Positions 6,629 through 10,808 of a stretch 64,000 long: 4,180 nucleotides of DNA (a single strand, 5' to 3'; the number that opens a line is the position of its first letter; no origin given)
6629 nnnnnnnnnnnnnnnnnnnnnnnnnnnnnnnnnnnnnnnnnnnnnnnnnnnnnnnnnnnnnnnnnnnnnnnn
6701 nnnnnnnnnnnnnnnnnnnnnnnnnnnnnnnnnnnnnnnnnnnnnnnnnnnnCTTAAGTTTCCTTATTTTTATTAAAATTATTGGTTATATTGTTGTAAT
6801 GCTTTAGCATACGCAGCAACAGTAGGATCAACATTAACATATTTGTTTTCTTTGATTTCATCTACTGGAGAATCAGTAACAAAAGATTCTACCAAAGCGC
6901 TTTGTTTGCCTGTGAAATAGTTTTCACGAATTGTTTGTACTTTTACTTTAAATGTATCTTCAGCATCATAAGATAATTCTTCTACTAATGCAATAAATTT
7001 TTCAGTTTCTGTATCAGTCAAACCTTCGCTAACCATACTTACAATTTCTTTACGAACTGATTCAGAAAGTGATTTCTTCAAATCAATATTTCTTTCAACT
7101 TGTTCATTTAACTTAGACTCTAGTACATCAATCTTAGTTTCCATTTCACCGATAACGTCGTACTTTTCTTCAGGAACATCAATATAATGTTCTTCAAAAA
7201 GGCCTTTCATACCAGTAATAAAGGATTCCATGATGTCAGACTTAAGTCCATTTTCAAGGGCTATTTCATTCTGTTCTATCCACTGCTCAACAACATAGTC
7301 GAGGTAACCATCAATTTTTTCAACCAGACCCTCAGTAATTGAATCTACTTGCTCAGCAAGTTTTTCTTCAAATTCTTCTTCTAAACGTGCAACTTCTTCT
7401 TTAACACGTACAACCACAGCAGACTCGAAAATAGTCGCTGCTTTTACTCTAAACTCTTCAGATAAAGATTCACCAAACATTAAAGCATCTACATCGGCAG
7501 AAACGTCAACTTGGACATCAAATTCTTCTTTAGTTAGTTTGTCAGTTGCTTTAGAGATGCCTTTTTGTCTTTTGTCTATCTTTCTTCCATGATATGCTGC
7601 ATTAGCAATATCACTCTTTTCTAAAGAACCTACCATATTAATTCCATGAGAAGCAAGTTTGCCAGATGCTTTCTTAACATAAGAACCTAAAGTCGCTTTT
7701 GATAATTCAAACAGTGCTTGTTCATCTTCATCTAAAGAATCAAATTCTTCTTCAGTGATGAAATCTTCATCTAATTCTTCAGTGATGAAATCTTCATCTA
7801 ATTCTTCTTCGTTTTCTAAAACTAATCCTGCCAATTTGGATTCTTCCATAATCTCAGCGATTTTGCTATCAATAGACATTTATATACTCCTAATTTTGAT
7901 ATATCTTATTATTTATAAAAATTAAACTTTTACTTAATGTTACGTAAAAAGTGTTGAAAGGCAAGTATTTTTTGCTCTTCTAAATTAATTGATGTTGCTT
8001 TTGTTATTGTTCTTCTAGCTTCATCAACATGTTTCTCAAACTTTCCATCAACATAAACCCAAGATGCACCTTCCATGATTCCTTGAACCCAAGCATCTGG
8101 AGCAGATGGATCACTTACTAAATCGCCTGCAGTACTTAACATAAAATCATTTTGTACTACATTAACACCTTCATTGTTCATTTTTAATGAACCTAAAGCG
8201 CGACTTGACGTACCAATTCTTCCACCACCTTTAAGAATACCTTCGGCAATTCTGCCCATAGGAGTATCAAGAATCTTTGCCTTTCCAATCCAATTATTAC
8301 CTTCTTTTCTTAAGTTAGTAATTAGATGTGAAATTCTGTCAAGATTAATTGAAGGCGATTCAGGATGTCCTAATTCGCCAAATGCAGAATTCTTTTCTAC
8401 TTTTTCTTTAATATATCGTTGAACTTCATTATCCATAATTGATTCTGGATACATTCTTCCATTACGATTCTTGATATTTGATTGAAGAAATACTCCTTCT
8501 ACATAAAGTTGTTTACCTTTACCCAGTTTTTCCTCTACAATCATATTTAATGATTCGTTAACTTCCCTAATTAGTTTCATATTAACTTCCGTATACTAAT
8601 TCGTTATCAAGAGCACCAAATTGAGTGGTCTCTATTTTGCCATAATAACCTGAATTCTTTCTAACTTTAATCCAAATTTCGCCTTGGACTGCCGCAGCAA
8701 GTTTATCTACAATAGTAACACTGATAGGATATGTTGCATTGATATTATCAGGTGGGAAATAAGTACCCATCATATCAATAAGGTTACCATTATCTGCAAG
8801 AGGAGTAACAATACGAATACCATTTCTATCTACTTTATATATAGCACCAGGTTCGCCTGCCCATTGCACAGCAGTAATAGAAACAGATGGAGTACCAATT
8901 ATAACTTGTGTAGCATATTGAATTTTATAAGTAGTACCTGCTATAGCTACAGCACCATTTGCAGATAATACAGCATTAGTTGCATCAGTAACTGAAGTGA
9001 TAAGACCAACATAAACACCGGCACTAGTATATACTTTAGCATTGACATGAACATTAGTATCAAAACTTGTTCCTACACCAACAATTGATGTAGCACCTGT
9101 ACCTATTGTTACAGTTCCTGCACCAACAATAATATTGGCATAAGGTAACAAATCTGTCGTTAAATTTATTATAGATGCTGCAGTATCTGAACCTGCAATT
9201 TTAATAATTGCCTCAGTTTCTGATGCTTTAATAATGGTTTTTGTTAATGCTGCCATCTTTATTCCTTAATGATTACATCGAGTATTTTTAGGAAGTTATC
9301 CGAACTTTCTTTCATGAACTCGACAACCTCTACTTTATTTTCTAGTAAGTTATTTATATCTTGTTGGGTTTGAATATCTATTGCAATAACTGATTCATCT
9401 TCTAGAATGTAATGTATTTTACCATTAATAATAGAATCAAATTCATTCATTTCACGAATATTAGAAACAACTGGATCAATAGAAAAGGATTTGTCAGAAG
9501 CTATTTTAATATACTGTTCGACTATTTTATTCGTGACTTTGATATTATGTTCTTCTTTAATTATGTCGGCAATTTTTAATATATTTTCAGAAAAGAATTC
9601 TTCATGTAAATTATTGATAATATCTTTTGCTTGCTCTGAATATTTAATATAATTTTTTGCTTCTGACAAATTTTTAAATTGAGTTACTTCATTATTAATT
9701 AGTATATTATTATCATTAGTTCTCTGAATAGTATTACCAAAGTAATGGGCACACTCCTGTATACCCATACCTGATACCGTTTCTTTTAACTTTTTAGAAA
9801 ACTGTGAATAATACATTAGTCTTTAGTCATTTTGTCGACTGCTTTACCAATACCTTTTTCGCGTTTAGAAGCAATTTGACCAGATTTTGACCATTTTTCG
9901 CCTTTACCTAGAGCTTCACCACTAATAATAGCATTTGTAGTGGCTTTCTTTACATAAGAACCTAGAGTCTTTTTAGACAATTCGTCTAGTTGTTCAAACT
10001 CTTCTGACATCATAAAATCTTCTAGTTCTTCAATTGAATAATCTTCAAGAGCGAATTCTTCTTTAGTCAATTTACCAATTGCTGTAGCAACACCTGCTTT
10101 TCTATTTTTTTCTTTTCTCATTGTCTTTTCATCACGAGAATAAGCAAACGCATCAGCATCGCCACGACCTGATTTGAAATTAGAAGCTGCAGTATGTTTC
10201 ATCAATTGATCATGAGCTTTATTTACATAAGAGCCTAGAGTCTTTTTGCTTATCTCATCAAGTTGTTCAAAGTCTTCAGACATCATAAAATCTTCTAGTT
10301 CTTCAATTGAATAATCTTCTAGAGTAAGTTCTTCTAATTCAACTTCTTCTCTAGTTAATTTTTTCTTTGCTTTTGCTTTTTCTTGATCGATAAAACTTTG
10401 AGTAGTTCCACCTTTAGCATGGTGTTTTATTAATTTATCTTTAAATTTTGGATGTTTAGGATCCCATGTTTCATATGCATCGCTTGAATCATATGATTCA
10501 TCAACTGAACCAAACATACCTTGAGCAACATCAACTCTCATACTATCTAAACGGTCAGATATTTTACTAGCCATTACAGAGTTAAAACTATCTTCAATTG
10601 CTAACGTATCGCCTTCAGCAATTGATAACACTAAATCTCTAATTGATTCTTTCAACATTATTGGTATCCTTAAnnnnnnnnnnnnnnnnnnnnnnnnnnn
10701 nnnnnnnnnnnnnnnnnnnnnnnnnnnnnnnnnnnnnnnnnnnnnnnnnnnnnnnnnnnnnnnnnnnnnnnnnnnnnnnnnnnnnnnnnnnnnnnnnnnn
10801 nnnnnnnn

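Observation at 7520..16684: Family of protease-releasable basic modules embedded in the scaffold proteins and in a CTS-tagged internal protein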

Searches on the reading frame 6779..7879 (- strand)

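Call 3: search_protein_families(library=pfam, proteins=[window:6779-7879:-], max_evalue=0.01)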
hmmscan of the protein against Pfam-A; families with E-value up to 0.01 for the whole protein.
window:6779-7879:- (366 aa): 1 family
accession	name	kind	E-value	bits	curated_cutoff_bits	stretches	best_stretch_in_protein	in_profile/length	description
PF25623.1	T4_CASP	-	1.5e-68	231.4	27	1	126-360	1-246/247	T4-phage like capsid assembly scaffolding protein family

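Call 4: search_protein_families(library=phrogs, proteins=[window:6779-7879:-], max_evalue=0.01)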
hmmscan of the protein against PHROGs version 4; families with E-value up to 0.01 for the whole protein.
window:6779-7879:- (366 aa): 2 families
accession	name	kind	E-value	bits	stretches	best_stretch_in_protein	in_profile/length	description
phrog_237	-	head and packaging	5e-81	274.1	1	92-365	81-363/364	head scaffolding protein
phrog_5709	-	unknown function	0.00011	21.8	1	55-120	5-70/676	-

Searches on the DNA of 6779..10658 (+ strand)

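Call 6: search_dna_similar(query=window:6779-10658:+, collection=phages, mode=distant, max_rows=20)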
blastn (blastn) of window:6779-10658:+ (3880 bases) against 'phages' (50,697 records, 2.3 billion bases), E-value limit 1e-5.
Records with a match: 255; places in all: 257; records where one place covers at least 80% of the query: 0.
Best place of each record, by identity: 90-95% 2; 60-80% 253.
By first word of the organism name: Synechococcus 189; Cyanophage 39; Prochlorococcus 10; Marine 6; Methylophilales 4; Pelagibacter 3; Klebsiella 3; Phage 1.
By host as written in the record: - 117; Synechococcus 41; Synechococcus sp. 17; Synechococcus sp. WH7803 17; Synechococcus sp. WH 7803 8; Synechococcus sp. MW02 8; Synechococcus sp. WH8102 5; Parasynechococcus marenigrum WH 8102 4; and 20 more.
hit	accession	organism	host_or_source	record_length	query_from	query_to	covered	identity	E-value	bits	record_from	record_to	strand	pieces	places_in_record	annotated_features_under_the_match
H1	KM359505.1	Prochlorococcus phage P-TIM68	Prochlorococcus sp. MIT9515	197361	296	1802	19%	66.7%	1e-18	193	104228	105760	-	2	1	putative prohead core scaffold protein | putative prohead protease | hypothetical protein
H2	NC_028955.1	Prochlorococcus phage P-TIM68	Prochlorococcus sp. MIT9515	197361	296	1802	19%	66.7%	1e-18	193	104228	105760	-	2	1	head scaffolding protein | head maturation protease | hypothetical protein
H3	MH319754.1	Marine virus AG-345-L05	single cell amplified by WGA-X; seawater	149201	296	1745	18%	66.4%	2e-22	193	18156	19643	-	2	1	record has no annotation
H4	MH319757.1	Marine virus AG-345-O18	single cell amplified by WGA-X; seawater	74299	377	1822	16%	68.0%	4e-32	212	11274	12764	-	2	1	record has no annotation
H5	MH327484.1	Marine virus AG-341-P01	single cell amplified by WGA-X; seawater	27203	1290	1822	14%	66.3%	2e-28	134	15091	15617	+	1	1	record has no annotation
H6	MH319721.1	Marine virus AG-345-D19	single cell amplified by WGA-X; seawater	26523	302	1607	12%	68.4%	1e-18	166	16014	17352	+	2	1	record has no annotation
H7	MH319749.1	Marine virus AG-345-F15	single cell amplified by WGA-X; seawater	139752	377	1743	11%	69.9%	8e-22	192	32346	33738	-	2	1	record has no annotation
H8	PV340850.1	Synechococcus phage Sf-CH1b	Synechococcus sp. WH8102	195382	1290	1736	12%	65.4%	5e-18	100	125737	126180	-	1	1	head maturation protease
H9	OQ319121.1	Synechococcus phage S-BM3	Synechococcus sp. WH 7803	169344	299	1744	10%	68.0%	6e-11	150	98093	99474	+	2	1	scaffold prohead core protein | prohead core scaffold and protease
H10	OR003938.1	Synechococcus phage DSL-LC03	Synechococcus sp.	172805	278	1607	10%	69.0%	2e-16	164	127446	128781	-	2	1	scaffold prohead core protein | prohead protease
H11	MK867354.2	Synechococcus phage S-SCSM1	Synechococcus sp. WH 7803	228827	312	1370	10%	69.9%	1e-19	173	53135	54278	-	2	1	prohead core scaffold protein | prohead protease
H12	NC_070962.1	Synechococcus phage S-SCSM1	Synechococcus sp. WH 7803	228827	312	1370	10%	69.9%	1e-19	173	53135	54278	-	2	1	head scaffolding protein | head maturation protease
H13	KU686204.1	Synechococcus phage S-CAM9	Synechococcus sp.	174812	1277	1699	11%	64.5%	2e-9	73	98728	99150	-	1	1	prohead assembly (scaffolding) protein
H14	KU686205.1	Synechococcus phage S-CAM9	Synechococcus sp.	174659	1277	1699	11%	64.5%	2e-9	73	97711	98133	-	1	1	prohead assembly (scaffolding) protein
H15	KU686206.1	Synechococcus phage S-CAM9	Synechococcus sp.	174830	1277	1699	11%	64.5%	2e-9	73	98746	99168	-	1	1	prohead assembly (scaffolding) protein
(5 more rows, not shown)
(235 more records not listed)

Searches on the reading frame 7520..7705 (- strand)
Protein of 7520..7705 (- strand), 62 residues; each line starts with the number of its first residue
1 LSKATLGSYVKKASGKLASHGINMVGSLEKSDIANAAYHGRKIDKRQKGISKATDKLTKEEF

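Call 16: find_related_loci(query=A1, collection=viral_contigs, flank=6000)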
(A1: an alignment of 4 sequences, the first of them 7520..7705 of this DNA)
Query A1 (62 aa) in viral_contigs; peptide patterns used: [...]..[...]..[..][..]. (x = any residue, [..] = any of these).
544 stretches matched a pattern; 353 encode a relative of the query (tblastn E <= 1e-3); the best 80 are kept; 80 distinct loci.
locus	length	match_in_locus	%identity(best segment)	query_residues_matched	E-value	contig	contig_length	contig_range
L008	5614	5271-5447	92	1-59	6e-32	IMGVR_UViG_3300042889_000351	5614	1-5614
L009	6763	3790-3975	77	1-62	6e-28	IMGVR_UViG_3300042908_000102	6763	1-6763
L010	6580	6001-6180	75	1-60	2e-24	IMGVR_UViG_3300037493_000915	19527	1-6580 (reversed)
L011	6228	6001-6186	58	1-62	6e-19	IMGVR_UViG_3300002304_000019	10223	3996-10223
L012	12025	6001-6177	58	1-59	1e-15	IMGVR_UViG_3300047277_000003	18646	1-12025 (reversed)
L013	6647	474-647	52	1-61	2e-14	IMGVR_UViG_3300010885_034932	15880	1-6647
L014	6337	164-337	52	1-61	1e-14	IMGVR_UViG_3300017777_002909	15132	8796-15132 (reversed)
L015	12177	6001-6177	52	1-61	2e-13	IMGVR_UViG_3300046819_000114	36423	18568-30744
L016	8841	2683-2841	54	1-56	3e-13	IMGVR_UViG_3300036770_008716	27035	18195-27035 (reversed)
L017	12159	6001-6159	54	1-56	3e-13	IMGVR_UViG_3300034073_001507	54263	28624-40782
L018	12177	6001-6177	51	1-61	7e-13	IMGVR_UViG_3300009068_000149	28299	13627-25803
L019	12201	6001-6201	49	1-62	3e-12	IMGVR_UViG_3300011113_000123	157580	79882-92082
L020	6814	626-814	54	1-61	2e-12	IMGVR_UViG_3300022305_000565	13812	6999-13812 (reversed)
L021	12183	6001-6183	55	1-62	4e-12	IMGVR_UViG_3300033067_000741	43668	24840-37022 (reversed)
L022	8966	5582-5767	52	1-62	1e-11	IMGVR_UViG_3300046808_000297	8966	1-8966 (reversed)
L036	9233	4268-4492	47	1-61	7e-10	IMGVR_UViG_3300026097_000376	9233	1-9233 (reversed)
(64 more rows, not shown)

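Call 42: search_dna_similar(query=L036:4238-4492:+, collection=phages, mode=protein, max_rows=60, max_evalue=0.01)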
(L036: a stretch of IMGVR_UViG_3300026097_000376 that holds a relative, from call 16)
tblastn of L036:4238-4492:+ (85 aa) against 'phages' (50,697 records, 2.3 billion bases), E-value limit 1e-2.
Records with a match: 7; places in all: 7; records where one place covers at least 80% of the query: 5.
Best place of each record, by identity: 60-80% 2; <60% 5.
By first word of the organism name: Prochlorococcus 2; Caulobacter 2; Synechococcus 2; Marine 1.
By host as written in the record: Prochlorococcus sp. MIT9515 2; Caulobacter crescentus CB15 2; Synechococcus sp. WH7803 2; - 1.
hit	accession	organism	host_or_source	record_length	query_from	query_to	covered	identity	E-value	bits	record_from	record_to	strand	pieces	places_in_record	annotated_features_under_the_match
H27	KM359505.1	Prochlorococcus phage P-TIM68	Prochlorococcus sp. MIT9515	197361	3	85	98%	44.0%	9e-7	50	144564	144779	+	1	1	hypothetical protein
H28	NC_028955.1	Prochlorococcus phage P-TIM68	Prochlorococcus sp. MIT9515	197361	3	85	98%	44.0%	9e-7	50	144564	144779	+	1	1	hypothetical protein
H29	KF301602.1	Caulobacter phage Cr30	Caulobacter crescentus CB15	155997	6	84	93%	45.7%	2e-9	58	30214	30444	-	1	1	hypothetical protein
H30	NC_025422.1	Caulobacter phage Cr30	Caulobacter crescentus CB15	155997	6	84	93%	45.7%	2e-9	58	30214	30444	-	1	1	hypothetical protein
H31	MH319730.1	Marine virus AG-345-D19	single cell amplified by WGA-X; seawater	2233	3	84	96%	35.4%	5e-3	39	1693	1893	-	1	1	record has no annotation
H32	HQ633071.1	Synechococcus phage S-SKS1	Synechococcus sp. WH7803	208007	3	32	35%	64.7%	3e-4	43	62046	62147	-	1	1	hypothetical protein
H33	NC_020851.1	Synechococcus phage S-SKS1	Synechococcus sp. WH7803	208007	3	32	35%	64.7%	3e-4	43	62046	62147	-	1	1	hypothetical protein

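Call 45: search_protein_families(library=pfam, alignment_id=A3, max_evalue=0.0001)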
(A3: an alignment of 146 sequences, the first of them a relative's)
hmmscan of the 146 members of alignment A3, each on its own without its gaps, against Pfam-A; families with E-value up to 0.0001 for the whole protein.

A. member 1, L010:1614-3029:+ (472 aa): 0 families

B. families by the number of members that match (of 146 scanned): 22 families
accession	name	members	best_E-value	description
PF23837.1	DUF7207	18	2.5e-46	Family of unknown function (DUF7207)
PF00210.30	Ferritin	12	1.7e-25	Ferritin-like domain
PF19846.4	DUF6321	8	1.9e-26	Domain of unknown function (DUF6321)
PF19782.4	DUF6267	3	3.7e-102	Family of unknown function (DUF6267)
PF19141.5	DUF5824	3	3.5e-26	Family of unknown function (DUF5824)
PF13328.12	HD_4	2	1.5e-16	HD domain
PF23876.1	DUF7230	2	6.4e-10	Family of unknown function (DUF7230)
PF01467.32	CTP_transf_like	2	9.9e-06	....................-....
PF20680.3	DUF6817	1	1e-24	Domain of unknown function (DUF6817)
PF12708.12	Pect-lyase_RHGA_epim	1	7.4e-16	Rhamnogalacturonase A/epimerase, pectate lyase-like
PF07087.16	DUF1353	1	1e-12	Protein of unknown function (DUF1353)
PF00501.34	AMP-binding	1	1.6e-12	AMP-binding enzyme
PF06414.18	Zeta_toxin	1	4.3e-11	Zeta toxin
PF07927.17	HicA_toxin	1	3.4e-10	HicA toxin of bacterial toxin-antitoxin,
PF05050.19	Methyltransf_21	1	3.7e-08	Methyltransferase FkbM domain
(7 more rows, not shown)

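Call 46: search_protein_families(library=phrogs, alignment_id=A3, max_evalue=0.00001)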
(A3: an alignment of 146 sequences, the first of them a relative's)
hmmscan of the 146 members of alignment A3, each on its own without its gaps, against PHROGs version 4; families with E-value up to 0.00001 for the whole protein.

A. member 1, L010:1614-3029:+ (472 aa): 2 families
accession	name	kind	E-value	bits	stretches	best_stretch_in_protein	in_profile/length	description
phrog_1645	-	head and packaging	3.2e-99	333.7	1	42-472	36-440/440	virion structural protein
phrog_5838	-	head and packaging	1e-11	44.4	1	189-284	573-657/1106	virion structural protein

B. families by the number of members that match (of 146 scanned): 68 families (the first 25 are shown)
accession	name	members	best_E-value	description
phrog_407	-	18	1.3e-45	-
phrog_455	-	12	1.2e-95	-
phrog_3041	-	12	6.3e-70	cytidyltransferase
phrog_3636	-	12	2.1e-30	DNA binding protein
phrog_395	-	11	3.4e-71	cytidyltransferase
phrog_18642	-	10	1.6e-54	-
phrog_2086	-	10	3.2e-27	-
phrog_727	-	10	6.8e-24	-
phrog_9737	-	10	6e-12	-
phrog_28131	-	9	8.5e-13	-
phrog_7595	-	8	1.4e-41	-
phrog_4689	-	8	4.6e-27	-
phrog_10346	-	8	6e-26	-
phrog_23027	-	8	5.7e-20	-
phrog_3477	-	8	3.9e-16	-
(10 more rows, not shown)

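Call 55: search_protein_families(library=phrogs, proteins=[L036:3719-4693:+], max_evalue=0.01)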
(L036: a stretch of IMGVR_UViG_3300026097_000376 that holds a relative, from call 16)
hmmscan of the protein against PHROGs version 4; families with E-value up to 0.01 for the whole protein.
L036:3719-4693:+ (325 aa): 2 families
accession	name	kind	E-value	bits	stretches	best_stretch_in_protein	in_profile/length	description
phrog_5709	-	unknown function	1.8e-11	44.3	1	177-263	406-489/676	-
phrog_26626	-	unknown function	2.5e-09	38.3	2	1-69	1-68/135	-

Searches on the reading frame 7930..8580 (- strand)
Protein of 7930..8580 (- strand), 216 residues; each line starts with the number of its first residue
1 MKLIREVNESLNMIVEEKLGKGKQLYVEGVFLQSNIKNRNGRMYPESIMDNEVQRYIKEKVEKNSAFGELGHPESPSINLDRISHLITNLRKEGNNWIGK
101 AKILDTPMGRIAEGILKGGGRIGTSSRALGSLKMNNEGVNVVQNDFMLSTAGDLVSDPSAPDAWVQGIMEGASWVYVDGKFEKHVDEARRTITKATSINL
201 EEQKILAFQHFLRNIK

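Call 3: search_protein_families(library=pfam, proteins=[window:7930-8580:-], max_evalue=0.01)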
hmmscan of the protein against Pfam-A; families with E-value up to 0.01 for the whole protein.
window:7930-8580:- (216 aa): 1 family
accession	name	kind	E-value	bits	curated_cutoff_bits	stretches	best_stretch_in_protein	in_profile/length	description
PF03420.18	Peptidase_S77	-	1.9e-38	132.4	27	1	18-167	37-190/198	Prohead core protein serine protease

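Call 4: search_protein_families(library=phrogs, proteins=[window:7930-8580:-], max_evalue=0.01)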
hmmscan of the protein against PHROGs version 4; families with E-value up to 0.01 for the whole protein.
window:7930-8580:- (216 aa): 4 families
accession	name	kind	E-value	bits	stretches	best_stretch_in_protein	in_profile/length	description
phrog_207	-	head and packaging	3.2e-71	241.9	1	1-215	13-220/519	head maturation protease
phrog_3014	-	head and packaging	3.4e-06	27.4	1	19-80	21-80/266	head maturation protease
phrog_22848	-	unknown function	0.0029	16.7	1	91-170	227-306/991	-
phrog_31489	-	head and packaging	0.0042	18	1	25-72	30-78/91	head maturation protease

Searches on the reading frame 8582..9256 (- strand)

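Call 3: search_protein_families(library=pfam, proteins=[window:8582-9256:-], max_evalue=0.01)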
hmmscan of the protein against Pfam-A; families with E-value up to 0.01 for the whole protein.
window:8582-9256:- (224 aa): 0 families

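Call 4: search_protein_families(library=phrogs, proteins=[window:8582-9256:-], max_evalue=0.01)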
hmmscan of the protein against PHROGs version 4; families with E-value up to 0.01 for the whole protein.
window:8582-9256:- (224 aa): 1 family
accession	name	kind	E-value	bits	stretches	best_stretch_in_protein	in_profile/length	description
phrog_1591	-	tail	0.0039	17.6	1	46-116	6-79/484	tail fiber protein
